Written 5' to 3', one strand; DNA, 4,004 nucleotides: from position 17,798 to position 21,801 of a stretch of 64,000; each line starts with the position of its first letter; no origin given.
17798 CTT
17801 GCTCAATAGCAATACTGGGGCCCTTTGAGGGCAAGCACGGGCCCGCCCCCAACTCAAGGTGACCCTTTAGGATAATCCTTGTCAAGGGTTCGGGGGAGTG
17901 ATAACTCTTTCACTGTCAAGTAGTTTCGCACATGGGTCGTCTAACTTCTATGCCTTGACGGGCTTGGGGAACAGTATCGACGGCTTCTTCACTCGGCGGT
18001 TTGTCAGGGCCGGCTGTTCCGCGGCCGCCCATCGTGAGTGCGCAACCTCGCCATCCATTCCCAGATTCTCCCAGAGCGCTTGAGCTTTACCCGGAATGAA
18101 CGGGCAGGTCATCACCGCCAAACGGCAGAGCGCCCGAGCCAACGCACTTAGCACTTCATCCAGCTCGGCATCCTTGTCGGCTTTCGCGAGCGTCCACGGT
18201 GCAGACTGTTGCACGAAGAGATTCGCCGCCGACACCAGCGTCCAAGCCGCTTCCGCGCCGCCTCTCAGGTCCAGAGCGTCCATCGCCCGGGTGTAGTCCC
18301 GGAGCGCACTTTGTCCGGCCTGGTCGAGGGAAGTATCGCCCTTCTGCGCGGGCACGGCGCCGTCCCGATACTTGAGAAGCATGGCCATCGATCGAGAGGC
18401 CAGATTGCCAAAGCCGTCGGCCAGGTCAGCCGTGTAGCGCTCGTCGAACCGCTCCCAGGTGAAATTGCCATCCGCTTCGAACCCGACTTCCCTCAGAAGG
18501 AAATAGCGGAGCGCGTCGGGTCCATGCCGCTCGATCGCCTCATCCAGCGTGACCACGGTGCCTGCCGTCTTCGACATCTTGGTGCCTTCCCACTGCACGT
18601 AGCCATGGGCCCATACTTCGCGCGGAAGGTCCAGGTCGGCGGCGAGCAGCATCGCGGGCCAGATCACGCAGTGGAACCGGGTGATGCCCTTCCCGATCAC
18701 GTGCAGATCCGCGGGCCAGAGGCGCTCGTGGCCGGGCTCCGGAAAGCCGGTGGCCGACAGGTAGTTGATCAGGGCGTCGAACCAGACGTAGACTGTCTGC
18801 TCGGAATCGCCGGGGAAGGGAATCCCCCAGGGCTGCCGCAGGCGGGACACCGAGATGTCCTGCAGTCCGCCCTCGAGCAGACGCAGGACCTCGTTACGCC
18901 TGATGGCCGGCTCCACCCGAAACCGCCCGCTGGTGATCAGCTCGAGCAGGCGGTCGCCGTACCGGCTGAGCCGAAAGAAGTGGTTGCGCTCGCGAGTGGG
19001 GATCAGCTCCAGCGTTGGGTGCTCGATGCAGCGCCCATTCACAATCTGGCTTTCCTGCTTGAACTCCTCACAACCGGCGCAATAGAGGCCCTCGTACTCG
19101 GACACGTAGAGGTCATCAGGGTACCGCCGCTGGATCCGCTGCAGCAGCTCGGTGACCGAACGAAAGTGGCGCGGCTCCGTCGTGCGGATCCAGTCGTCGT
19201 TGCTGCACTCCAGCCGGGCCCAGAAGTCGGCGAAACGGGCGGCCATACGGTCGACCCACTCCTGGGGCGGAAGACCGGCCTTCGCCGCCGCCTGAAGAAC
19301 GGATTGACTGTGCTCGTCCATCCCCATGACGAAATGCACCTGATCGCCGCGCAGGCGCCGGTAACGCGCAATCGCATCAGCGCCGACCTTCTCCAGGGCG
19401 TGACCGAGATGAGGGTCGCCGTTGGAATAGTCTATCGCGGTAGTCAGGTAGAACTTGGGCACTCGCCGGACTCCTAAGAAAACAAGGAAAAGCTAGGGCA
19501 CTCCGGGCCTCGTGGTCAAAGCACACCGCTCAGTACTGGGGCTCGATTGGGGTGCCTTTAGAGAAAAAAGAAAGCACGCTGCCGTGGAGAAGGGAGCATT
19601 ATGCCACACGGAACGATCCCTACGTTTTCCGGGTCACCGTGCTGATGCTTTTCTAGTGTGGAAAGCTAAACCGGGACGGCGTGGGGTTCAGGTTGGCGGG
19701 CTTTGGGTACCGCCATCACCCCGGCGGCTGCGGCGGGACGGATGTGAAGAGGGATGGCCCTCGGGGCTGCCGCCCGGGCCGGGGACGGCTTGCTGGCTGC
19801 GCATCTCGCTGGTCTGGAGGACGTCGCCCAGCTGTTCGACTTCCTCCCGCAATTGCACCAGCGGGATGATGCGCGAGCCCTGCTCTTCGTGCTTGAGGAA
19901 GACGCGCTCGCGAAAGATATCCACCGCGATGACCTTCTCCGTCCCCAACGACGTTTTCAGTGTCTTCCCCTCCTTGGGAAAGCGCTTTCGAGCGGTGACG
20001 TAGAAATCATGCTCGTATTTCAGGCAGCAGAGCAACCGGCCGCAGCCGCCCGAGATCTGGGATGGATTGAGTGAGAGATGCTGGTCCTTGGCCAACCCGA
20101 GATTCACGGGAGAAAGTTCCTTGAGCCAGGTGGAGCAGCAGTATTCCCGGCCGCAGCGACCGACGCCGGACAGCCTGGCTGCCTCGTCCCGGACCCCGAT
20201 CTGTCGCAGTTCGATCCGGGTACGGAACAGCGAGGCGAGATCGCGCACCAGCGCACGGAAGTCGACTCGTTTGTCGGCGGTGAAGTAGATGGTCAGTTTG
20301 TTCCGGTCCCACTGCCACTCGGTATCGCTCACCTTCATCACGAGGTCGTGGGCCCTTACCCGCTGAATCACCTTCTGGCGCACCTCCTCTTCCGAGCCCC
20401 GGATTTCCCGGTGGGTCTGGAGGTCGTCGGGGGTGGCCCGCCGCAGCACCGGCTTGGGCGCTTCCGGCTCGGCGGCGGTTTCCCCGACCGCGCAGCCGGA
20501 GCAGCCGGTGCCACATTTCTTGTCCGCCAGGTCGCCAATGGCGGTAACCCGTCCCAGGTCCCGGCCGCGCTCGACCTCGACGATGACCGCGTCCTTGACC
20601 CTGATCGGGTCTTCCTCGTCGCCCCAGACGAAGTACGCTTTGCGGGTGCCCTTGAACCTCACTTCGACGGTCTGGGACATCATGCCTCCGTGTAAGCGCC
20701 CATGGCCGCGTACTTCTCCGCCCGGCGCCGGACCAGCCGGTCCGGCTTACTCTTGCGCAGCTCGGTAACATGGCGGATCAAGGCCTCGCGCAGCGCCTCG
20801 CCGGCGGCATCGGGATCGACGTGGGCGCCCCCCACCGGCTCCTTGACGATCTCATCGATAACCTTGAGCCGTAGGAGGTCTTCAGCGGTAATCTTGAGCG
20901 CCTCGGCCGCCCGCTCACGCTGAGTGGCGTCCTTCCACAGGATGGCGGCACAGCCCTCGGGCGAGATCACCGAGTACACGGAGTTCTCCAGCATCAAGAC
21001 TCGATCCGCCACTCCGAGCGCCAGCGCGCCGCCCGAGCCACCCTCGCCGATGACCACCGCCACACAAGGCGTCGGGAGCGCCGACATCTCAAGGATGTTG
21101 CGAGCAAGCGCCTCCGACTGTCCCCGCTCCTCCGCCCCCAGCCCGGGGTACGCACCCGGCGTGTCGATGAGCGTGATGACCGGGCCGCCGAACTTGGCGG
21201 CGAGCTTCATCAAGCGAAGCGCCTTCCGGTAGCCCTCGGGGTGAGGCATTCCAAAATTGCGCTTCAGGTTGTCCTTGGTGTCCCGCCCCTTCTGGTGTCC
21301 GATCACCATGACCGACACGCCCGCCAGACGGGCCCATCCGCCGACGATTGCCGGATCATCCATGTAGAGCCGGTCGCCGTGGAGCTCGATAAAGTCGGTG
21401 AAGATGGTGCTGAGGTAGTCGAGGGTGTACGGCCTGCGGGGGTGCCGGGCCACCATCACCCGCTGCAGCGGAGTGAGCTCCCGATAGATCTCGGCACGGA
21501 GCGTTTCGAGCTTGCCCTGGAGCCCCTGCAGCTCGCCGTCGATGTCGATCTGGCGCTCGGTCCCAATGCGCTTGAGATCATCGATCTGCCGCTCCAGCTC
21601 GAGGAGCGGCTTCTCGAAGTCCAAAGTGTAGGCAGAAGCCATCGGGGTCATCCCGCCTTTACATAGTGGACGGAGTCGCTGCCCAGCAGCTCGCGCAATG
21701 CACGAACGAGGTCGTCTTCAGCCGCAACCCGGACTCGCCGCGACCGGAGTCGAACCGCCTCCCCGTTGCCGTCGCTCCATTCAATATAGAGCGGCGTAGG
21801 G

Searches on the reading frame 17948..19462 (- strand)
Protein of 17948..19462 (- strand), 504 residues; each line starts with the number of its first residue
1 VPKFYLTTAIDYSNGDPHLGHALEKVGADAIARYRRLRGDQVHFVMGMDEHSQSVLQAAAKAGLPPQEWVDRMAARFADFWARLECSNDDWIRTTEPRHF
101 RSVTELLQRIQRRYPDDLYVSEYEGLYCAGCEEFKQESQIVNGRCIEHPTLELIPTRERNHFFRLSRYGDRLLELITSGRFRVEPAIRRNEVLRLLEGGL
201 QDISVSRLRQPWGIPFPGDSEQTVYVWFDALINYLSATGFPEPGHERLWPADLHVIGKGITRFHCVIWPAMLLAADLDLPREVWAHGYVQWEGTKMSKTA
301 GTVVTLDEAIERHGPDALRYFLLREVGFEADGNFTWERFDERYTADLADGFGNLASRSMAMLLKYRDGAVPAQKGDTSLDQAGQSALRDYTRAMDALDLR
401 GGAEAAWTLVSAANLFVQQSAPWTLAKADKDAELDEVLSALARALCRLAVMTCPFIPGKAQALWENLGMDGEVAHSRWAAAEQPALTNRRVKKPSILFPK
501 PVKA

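Call 70: search_protein_families(library=pfam, proteins=[window:17948-19462:-])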
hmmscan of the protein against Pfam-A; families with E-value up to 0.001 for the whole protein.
window:17948-19462:- (504 aa): 6 families
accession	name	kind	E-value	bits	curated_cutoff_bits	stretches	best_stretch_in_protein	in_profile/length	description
PF09334.17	tRNA-synt_1g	-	5.6e-94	315.5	20.1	2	157-359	180-391/391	tRNA synthetases class I (M)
PF00133.28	tRNA-synt_1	-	6.3e-19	68.5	22.7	2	2-56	23-77/414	tRNA synthetases class I (I, L, M and V)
PF01406.26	tRNA-synt_1e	-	1.6e-12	47.8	27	2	15-111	21-116/301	tRNA synthetases class I (C) catalytic domain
PF19303.5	Anticodon_3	-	4.7e-12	46.5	23.5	1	377-498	12-132/152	Anticodon binding domain of methionyl tRNA ligase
PF08264.19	Anticodon_1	-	0.00017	21.9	25.1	1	385-483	10-108/148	Anticodon-binding domain of tRNA ligase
PF01921.24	tRNA-synt_1f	-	0.00025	20.5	27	0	292-324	279-311/360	tRNA synthetases class I (K)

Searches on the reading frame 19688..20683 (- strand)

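Call 70: search_protein_families(library=pfam, proteins=[window:19688-20683:-])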
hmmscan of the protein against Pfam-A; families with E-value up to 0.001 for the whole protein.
window:19688-20683:- (331 aa): 1 family
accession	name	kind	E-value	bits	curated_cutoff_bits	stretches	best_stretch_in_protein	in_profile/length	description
PF04468.17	PSP1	-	1.5e-31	109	27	1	77-162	1-86/86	PSP1 C-terminal conserved region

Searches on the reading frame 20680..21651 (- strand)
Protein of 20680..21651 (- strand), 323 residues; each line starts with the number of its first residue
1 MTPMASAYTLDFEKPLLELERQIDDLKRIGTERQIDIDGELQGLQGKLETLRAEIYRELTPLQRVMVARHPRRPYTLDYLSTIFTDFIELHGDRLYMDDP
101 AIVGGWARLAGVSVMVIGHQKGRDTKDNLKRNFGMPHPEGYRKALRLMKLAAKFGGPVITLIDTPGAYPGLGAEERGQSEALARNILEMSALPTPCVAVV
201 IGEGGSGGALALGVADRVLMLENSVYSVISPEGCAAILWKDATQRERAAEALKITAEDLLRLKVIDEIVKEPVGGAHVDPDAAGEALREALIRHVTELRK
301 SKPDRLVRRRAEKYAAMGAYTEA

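Call 70: search_protein_families(library=pfam, proteins=[window:20680-21651:-])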
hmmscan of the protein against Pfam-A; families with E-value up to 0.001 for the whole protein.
window:20680-21651:- (323 aa): 2 families
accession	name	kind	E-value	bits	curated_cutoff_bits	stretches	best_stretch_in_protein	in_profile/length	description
PF03255.19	ACCA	-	2e-146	487.5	23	1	10-318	2-310/310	Acetyl co-enzyme A carboxylase carboxyltransferase-like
PF01039.27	Carboxyl_trans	-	2.8e-14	53.1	22.3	1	101-250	283-428/493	Carboxyl transferase domain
